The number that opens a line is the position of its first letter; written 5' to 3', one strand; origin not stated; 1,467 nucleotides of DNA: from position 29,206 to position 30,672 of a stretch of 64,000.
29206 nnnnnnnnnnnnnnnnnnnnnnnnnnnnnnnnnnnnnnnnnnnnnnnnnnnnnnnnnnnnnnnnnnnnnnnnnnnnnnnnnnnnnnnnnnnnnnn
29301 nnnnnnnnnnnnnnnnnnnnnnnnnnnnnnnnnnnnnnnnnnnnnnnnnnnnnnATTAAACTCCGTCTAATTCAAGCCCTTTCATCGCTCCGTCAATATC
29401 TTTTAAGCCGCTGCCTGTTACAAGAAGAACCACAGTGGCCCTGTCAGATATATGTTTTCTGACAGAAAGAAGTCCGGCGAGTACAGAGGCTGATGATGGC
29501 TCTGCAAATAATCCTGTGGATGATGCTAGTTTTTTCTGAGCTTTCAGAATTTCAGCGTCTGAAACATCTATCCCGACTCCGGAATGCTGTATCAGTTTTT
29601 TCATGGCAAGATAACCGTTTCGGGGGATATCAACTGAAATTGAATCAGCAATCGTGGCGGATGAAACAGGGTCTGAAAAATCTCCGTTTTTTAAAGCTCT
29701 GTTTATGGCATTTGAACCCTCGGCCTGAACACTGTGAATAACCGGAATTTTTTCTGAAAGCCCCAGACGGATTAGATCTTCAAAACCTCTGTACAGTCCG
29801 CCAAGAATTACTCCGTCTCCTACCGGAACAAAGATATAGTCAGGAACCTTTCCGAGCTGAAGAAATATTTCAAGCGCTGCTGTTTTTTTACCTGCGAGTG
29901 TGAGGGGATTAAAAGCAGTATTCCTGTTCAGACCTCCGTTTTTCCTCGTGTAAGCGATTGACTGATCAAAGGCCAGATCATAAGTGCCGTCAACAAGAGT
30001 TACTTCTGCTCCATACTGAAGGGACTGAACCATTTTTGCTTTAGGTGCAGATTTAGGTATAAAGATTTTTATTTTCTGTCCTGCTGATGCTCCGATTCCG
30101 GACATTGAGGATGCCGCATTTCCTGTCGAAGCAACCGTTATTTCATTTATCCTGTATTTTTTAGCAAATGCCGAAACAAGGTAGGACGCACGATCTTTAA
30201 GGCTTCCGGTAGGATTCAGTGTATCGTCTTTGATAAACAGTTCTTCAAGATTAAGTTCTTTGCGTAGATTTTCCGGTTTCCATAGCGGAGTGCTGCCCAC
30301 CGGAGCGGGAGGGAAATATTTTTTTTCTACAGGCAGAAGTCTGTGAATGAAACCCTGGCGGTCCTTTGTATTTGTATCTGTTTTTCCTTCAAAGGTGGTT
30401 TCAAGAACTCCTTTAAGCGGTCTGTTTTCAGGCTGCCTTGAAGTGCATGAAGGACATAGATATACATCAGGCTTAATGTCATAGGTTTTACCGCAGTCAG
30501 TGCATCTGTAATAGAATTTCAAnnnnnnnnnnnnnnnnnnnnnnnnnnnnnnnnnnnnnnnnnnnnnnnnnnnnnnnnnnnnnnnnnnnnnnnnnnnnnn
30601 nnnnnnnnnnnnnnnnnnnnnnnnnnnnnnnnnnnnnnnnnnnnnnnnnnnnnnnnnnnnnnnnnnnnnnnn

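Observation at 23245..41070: ygeW-ygeY-ssnA-hyuA anaerobic purine/urate catabolism operon with two complete xanthine-dehydrogenase-family trios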

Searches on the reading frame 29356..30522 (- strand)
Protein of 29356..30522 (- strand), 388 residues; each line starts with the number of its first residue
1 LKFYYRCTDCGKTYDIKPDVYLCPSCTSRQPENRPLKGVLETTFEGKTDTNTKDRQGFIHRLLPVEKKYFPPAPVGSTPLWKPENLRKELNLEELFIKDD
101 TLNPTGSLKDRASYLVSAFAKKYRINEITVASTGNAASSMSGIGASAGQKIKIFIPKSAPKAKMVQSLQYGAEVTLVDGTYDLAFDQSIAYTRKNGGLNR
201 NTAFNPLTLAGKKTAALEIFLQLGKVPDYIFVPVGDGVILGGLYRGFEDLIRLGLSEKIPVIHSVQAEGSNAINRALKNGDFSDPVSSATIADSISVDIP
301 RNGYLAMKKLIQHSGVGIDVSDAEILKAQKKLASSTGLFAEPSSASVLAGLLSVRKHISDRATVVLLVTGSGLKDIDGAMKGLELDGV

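Call 3: search_protein_families(library=ncbifam, proteins=[window:29356-30522:-])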
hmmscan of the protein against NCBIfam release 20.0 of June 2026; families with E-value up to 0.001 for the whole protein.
window:29356-30522:- (388 aa): 41 families (the best 25 are shown)
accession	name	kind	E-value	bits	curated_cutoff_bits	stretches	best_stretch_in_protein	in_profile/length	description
NF006050.0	PRK08197.1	equivalog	3e-56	190.9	303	1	5-376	9-385/406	threonine synthase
NF004170.0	PRK05638.1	equivalog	2.2e-53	181.4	421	1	60-375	50-358/442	threonine synthase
NF006205.0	PRK08329.1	equivalog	1.3e-51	175.6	358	1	6-374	3-345/347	threonine synthase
NF005035.0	PRK06450.1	equivalog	2.1e-50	171.5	301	1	91-374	63-336/338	threonine synthase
TIGR00260.1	thrC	equivalog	3.6e-48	164.5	167.1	1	74-377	19-340/340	threonine synthase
NF004996.0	PRK06381.1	equivalog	2.7e-44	151.5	266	1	76-371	14-317/319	threonine synthase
NF006094.0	PRK08246.1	subfamily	1.7e-34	119.7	331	1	76-371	22-302/310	serine/threonine dehydratase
TIGR01127.1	ilvA_1Cterm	equivalog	3.2e-28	98.8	378.75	1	79-370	2-283/380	threonine ammonia-lyase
NF006390.0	PRK08639.1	equivalog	3.3e-27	95.5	421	1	75-371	23-313/418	threonine ammonia-lyase IlvA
TIGR01124.1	ilvA_2Cterm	equivalog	2.9e-25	88.8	411.3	1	77-370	17-303/499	threonine ammonia-lyase, biosynthetic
NF006389.0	PRK08638.1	equivalog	1.6e-24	86.5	453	1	77-370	27-313/333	bifunctional threonine ammonia-lyase/L-serine ammonia-lyase TdcB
NF045641.2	BHydaspDhtseBhcB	equivalog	1.4e-21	77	550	1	78-371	21-303/312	beta-hydroxyaspartate dehydratase BhcB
NF005292.0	PRK06815.1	equivalog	2.2e-21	76.3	371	1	75-368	19-304/320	threonine/serine dehydratase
NF006674.0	PRK09224.1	subfamily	2.8e-21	75.8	577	1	77-370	25-311/508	threonine ammonia-lyase IlvA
TIGR02079.1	THD1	equivalog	1.1e-20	73.9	440.55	1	76-372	15-306/410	threonine ammonia-lyase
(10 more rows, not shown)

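Call 6: search_protein_families(library=pfam, proteins=[window:29356-30522:-])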
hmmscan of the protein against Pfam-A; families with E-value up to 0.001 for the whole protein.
window:29356-30522:- (388 aa): 1 family
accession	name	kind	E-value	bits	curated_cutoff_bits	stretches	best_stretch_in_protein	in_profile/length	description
PF00291.31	PALP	-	2.6e-67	227.7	35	1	75-370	5-295/295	Pyridoxal-phosphate dependent enzyme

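Call 25: search_solved_structures(query=window:29356-30522:-, max_evalue=0.00001)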
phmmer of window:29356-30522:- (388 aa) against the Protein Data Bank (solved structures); distinct sequences matched with E-value up to 0.00001: 43.
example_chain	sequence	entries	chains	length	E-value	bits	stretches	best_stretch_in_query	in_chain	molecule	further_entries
2zsj_A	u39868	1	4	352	1.2e-44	156.4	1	62-383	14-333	Threonine synthase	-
6cgq_A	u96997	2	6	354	1.9e-41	145.8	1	73-381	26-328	Threonine synthase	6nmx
2d1f_A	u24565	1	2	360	5.5e-39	137.7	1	63-383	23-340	Threonine synthase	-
1uim_A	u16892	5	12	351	2.8e-34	122.2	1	61-382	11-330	Threonine Synthase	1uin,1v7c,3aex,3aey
1e5x_A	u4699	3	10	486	3.9e-25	92.1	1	78-374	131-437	THREONINE SYNTHASE | THREONINE SYNTHASE 1, CHLOROPLASTIC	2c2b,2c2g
2gn0_A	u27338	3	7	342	3.2e-18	69.3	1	89-370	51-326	Threonine dehydratase catabolic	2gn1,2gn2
8zkv_A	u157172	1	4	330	7.2e-17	64.9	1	77-353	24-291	L-threonine dehydratase biosynthetic IlvA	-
43cq_A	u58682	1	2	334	7.8e-17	64.8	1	77-353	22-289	L-threonine dehydratase biosynthetic IlvA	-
1tdj_A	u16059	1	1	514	8.6e-17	64.7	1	77-352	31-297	BIOSYNTHETIC THREONINE DEAMINASE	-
9d2q_A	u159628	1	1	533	9.3e-17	64.5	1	77-352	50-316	L-threonine dehydratase biosynthetic IlvA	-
8y1j_A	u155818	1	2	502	5.4e-16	62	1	77-371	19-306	L-threonine dehydratase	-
6lut_A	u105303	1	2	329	4e-13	52.6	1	87-372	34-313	Probable serine racemase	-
1pwe_A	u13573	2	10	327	2.2e-12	50.1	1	93-353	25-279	L-serine dehydratase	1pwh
1v71_A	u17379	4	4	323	2.5e-12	49.9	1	77-371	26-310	Hypothetical protein C320.14 in chromosome III | Uncharacterized protein C320.14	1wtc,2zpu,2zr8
1ve5_A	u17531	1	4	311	5.7e-12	48.8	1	90-370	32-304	Threonine deaminase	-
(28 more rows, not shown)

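Call 32: find_homologous_proteins(query=window:29356-30522:-, max_evalue=1e-20)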
Query window:29356-30522:- (388 aa): 7999 proteins with E <= 1e-20 among 8000 candidates; the best 120 are listed.
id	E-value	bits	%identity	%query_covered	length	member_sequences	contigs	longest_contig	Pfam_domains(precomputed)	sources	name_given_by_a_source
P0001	9.4e-238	807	93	100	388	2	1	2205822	PF00291.32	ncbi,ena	-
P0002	1.6e-181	622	73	99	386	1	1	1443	PF00291.32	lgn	-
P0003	1.0e-180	619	72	100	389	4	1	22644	PF00291.32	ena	-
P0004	1.6e-180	618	72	99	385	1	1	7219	PF00291.32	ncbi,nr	ncbi:MAG: pyridoxal-phosphate dependent enzyme [Spirochaetales bacterium]|nr:pyridoxal-phosphate dep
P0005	3.2e-180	617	72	100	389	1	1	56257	PF00291.32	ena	-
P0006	9.6e-180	616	72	99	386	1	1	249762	PF00291.32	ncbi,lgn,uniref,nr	ncbi:MAG: threonine synthase [Spirochaetales bacterium]|uniref:Threonine synthase n=1 Tax=Candidatus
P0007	1.1e-179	616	72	99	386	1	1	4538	PF00291.32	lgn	-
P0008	1.2e-179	615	72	99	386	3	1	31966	PF00291.32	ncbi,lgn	-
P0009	1.4e-179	615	72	99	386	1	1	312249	PF00291.32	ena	-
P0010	4.7e-179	613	72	99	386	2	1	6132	PF00291.32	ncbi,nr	ncbi:MAG TPA: threonine synthase [Spirochaeta sp.]|nr:threonine synthase [Spirochaeta sp.]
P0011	2.4e-178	611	71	100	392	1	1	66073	PF00291.32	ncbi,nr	ncbi:MAG: threonine synthase [Spirochaetales bacterium]|nr:threonine synthase [Spirochaetales bacter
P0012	3.9e-178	610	71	99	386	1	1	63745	PF00291.32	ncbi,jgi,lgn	-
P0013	1.2e-175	602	70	100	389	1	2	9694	PF00291.32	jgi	-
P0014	2.0e-175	602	70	100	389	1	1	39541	PF00291.32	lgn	-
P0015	4.7e-173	594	70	99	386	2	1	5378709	PF00291.32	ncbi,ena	-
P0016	1.9e-172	592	69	99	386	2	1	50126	PF00291.32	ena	-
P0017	2.4e-167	575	68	99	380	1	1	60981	PF00291.32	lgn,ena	-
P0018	9.7e-158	543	64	99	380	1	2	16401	PF00291.32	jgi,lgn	-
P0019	1.2e-157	543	61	99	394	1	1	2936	PF00291.32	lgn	-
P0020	1.9e-156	539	64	99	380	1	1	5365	PF00291.32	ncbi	-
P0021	2.3e-156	539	61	99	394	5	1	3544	PF00291.32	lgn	-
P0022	3.5e-154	532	61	99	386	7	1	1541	PF00291.32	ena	-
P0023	1.5e-153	530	62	99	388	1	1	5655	PF00291.32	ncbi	-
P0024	1.8e-153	529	60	99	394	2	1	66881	PF00291.32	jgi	-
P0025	1.9e-153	529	63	99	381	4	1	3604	PF00291.32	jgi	-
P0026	2.3e-152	526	61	99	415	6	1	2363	PF00291.32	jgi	-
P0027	7.6e-152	524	61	99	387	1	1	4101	PF00291.32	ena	-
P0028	1.1e-151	523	60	100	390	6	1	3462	PF00291.32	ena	-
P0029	1.2e-151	523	61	99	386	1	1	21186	PF00291.32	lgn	-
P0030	4.9e-151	521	60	99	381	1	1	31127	PF00291.32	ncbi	-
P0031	8.9e-151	520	63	98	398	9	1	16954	PF00291.32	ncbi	-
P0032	1.1e-150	520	61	99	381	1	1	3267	PF00291.32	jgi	jgi:threonine synthase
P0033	1.4e-150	520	62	99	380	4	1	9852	PF00291.32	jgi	-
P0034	1.5e-150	520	62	99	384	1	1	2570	PF00291.32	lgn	-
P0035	1.8e-150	519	61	99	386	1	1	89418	PF00291.32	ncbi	ncbi:MAG: threonine synthase [Spirochaetaceae bacterium]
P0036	2.4e-150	519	60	100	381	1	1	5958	PF00291.32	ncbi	-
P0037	3.2e-149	515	61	99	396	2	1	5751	PF00291.32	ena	-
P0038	5.2e-149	515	61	99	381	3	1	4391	PF00291.32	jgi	-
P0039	7.2e-149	514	60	99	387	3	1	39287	PF00291.32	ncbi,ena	-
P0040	7.3e-149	514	60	99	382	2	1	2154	PF00291.32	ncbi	-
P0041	1.0e-148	514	60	100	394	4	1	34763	PF00291.32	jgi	-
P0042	1.3e-148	513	61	99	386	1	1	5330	PF00291.32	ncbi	-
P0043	1.4e-148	513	60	99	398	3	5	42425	PF00291.32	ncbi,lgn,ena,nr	ncbi:pyridoxal-phosphate dependent enzyme [candidate division WOR-3 bacterium]|nr:pyridoxal-phosphat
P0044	6.0e-148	511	61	99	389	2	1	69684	PF00291.32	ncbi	-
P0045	7.8e-148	511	61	99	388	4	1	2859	PF00291.32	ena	-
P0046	1.1e-147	510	61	99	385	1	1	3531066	PF00291.32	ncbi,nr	ncbi:MAG: threonine synthase [Spirochaetota bacterium]|nr:MAG: threonine synthase [Spirochaetota bac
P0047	2.0e-147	509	60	99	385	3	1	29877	PF00291.32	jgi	jgi:threonine synthase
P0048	2.6e-147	509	59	99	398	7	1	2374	PF00291.32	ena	-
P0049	5.2e-147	508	58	99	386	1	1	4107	PF00291.32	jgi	jgi:threonine synthase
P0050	5.4e-147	508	60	98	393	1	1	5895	PF00291.32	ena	-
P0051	6.2e-147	508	59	99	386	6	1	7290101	PF00291.32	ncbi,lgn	-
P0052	7.5e-147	507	59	99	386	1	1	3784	PF00291.32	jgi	jgi:threonine synthase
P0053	7.8e-147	507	59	99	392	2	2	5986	PF00291.32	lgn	-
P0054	1.6e-146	506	58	99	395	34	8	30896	PF00291.32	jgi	-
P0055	1.6e-146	506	60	99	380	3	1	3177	PF00291.32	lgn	-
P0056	1.8e-146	506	59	99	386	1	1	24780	PF00291.32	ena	-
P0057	1.9e-146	506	61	99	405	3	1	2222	PF00291.32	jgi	jgi:threonine synthase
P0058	2.2e-146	506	59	99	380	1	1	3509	PF00291.32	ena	-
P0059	2.5e-146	506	58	99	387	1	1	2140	PF00291.32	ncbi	-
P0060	2.5e-146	506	59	99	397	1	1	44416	PF00291.32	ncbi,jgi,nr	ncbi:MAG: threonine synthase [Acidobacteria bacterium]|nr:threonine synthase [Acidobacteriota bacter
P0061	3.9e-146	505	59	98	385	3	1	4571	PF00291.32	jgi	-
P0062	4.0e-146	505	60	100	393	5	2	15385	PF00291.32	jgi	jgi:threonine synthase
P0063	5.8e-146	505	59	99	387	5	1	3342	PF00291.32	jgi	-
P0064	7.7e-146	504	60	99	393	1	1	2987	PF00291.32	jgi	jgi:threonine synthase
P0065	1.0e-145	504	60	99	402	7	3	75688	PF00291.32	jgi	-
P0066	1.1e-145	504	58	99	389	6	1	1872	PF00291.32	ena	-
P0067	1.5e-145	503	60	98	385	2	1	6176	PF00291.32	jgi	jgi:threonine synthase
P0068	1.8e-145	503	60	98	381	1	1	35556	PF00291.32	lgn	-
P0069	2.2e-145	503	57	99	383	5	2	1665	PF00291.32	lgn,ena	-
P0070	2.7e-145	502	59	99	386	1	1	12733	PF00291.32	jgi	-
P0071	4.0e-145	502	60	98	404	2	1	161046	PF00291.32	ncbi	-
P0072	4.7e-145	502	58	99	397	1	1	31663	PF00291.32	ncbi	-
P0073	5.7e-145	501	58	99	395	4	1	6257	PF00291.32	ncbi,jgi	-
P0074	5.9e-145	501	58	99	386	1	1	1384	PF00291.32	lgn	-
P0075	1.8e-144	500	60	98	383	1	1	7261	PF00291.32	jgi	-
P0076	1.9e-144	500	58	99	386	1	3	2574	PF00291.32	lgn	-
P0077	2.1e-144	499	58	99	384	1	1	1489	PF00291.32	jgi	-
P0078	2.6e-144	499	58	99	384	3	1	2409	PF00291.32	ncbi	-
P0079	3.1e-144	499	59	98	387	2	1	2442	PF00291.32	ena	-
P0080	3.7e-144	499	60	99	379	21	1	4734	PF00291.32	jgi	jgi:threonine synthase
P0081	5.4e-144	498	59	99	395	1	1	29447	PF00291.32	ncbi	-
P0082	1.6e-143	497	58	99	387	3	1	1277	PF00291.32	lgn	-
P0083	1.6e-143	497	58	99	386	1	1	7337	PF00291.32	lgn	-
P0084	2.9e-143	496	59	99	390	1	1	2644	PF00291.32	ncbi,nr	ncbi:MAG: threonine synthase [Candidatus Marinimicrobia bacterium]|nr:threonine synthase [Candidatus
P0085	3.1e-143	496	59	99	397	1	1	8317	PF00291.32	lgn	-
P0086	3.2e-143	496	59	99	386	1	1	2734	PF00291.32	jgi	jgi:threonine synthase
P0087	3.3e-143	495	60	99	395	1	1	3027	PF00291.32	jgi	jgi:threonine synthase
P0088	4.2e-143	495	60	100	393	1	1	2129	PF00291.32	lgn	-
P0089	4.6e-143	495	59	98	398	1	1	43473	PF00291.32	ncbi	-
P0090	8.3e-143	494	57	99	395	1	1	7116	PF00291.32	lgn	-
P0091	9.2e-143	494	57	99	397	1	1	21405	PF00291.32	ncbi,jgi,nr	ncbi:MAG: threonine synthase [Acidobacteria bacterium]|nr:threonine synthase [Acidobacteriota bacter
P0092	1.2e-142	494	57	99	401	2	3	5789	PF00291.32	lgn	-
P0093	1.2e-142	494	58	99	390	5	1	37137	PF00291.32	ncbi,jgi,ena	jgi:threonine synthase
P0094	1.3e-142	494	58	99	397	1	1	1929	PF00291.32,PF05810.20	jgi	-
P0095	1.7e-142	493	58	99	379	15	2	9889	PF00291.32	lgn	-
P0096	1.9e-142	493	58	99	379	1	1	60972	PF00291.32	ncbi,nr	ncbi:MAG: threonine synthase [Spirochaetales bacterium]|nr:threonine synthase [Spirochaetales bacter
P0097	2.1e-142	493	59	99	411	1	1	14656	PF00291.32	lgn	-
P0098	2.3e-142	493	57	99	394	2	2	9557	PF00291.32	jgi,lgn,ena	-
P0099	2.3e-142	493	58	100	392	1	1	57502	PF00291.32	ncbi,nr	ncbi:MAG: threonine synthase [Spirochaetales bacterium]|nr:threonine synthase [Spirochaetales bacter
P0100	2.3e-142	493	59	99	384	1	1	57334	PF00291.32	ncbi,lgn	-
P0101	2.4e-142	493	57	99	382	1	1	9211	PF00291.32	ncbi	-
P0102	2.5e-142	493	58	98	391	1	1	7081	PF00291.32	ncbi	-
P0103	2.7e-142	492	56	99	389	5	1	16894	PF00291.32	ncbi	-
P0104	3.5e-142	492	59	99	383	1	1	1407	PF00291.32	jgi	-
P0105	3.7e-142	492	58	99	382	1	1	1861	PF00291.32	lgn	-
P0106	4.5e-142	492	58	99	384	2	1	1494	PF00291.32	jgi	jgi:threonine synthase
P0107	5.1e-142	492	58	98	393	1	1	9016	PF00291.32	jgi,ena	-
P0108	5.5e-142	491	57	99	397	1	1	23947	PF00291.32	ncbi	-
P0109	6.3e-142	491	58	99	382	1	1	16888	PF00291.32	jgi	jgi:threonine synthase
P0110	6.7e-142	491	59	98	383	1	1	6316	PF00291.32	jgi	jgi:threonine synthase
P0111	7.4e-142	491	58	99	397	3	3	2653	PF00291.32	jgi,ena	-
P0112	8.6e-142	491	58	99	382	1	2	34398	PF00291.32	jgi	jgi:threonine synthase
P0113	9.7e-142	491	57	99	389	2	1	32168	PF00291.32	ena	-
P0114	1.0e-141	491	56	99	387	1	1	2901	PF00291.32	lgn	-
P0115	1.2e-141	490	59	99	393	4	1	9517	PF00291.32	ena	-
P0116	1.3e-141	490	58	99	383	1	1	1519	PF00291.32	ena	-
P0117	2.3e-141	489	57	99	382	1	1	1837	PF00291.32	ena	-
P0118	2.4e-141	489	57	99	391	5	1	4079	PF00291.32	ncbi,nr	ncbi:threonine synthase [bacterium]|nr:threonine synthase [bacterium]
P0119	2.6e-141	489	58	99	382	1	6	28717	PF00291.32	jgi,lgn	jgi:threonine synthase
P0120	3.0e-141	489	57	99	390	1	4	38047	PF00291.32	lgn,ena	-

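Call 33: find_encoding_contigs(protein=P0060, flank=10000, max_places=2)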
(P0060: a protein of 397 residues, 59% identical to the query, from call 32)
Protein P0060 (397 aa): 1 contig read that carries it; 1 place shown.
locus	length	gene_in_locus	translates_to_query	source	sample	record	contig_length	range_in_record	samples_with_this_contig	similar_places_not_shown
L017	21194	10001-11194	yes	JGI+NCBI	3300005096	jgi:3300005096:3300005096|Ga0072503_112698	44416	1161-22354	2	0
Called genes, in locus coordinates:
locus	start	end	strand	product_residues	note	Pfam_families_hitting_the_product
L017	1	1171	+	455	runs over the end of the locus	PF01979:Amidohydro_1, PF07969:Amidohydro_3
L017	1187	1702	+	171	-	-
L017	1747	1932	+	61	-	PF11127:YgaP-like_TM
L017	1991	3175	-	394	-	PF00578:AhpC-TSA, PF08534:Redoxin, PF00085:Thioredoxin (weak), PF13098:Thioredoxin_2 (weak), PF13905:Thioredoxin_8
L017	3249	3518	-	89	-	-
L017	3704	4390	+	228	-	PF00173:Cyt-b5, PF09990:DUF2231 (weak)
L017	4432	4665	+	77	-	PF02915:Rubrerythrin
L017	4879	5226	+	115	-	PF01740:STAS, PF13466:STAS_2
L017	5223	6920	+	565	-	PF00860:Xan_ur_permease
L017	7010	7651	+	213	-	PF00392:GntR, PF07729:FCD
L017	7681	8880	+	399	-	PF01546:Peptidase_M20, PF07687:M20_dimer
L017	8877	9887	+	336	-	PF02729:OTCace_N, PF00185:OTCace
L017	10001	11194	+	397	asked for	PF00291:PALP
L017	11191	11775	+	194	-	PF01128:IspD (weak), PF12804:NTP_transf_3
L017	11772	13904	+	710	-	PF01315:Ald_Xan_dh_C, PF02738:MoCoBD_1, PF20256:MoCoBD_2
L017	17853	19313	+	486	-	PF00291:PALP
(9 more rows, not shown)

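Call 34: find_encoding_contigs(protein=P0051, flank=10000, max_places=2)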
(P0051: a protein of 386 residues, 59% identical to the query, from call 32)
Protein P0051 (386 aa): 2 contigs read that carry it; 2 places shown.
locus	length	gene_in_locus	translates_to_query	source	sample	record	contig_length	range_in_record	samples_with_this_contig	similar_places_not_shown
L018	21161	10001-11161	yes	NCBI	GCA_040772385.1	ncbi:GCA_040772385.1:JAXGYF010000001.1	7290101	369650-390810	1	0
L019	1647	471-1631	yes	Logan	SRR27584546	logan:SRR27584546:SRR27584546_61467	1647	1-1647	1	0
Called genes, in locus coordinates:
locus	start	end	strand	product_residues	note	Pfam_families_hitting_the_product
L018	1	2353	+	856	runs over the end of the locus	PF00092:VWA, PF13519:VWA_2, PF00092:VWA, PF13519:VWA_2, PF13768:VWA_3, PF07090:GATase1_like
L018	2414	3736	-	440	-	PF01979:Amidohydro_1, PF07969:Amidohydro_3 (faint)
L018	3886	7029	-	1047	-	PF14691:Fer4_20, PF00070:Pyr_redox (faint), PF01266:DAO (weak), PF01494:FAD_binding_3 (weak), PF01946:Thi4 (weak), PF07992:Pyr_redox_2, PF13450:NAD_binding_8, PF13738:Pyr_redox_3, +1 more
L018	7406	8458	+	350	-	PF00356:LacI, PF00532:Peripla_BP_1, PF13407:Peripla_BP_4, PF13377:Peripla_BP_3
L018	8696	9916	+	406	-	PF01546:Peptidase_M20, PF07687:M20_dimer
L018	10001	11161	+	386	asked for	PF00291:PALP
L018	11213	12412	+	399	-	PF02729:OTCace_N, PF00185:OTCace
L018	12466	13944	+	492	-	PF00291:PALP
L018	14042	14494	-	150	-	PF02566:OsmC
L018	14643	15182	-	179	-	PF12675:DUF3795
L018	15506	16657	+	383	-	PF00149:Metallophos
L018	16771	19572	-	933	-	PF01799:Fer2_2, PF01315:Ald_Xan_dh_C, PF02738:MoCoBD_1, PF20256:MoCoBD_2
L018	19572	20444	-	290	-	PF00941:FAD_binding_5, PF03450:CO_deh_flav_C (weak)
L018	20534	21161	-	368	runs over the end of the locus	-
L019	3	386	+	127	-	?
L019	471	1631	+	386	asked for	PF00291:PALP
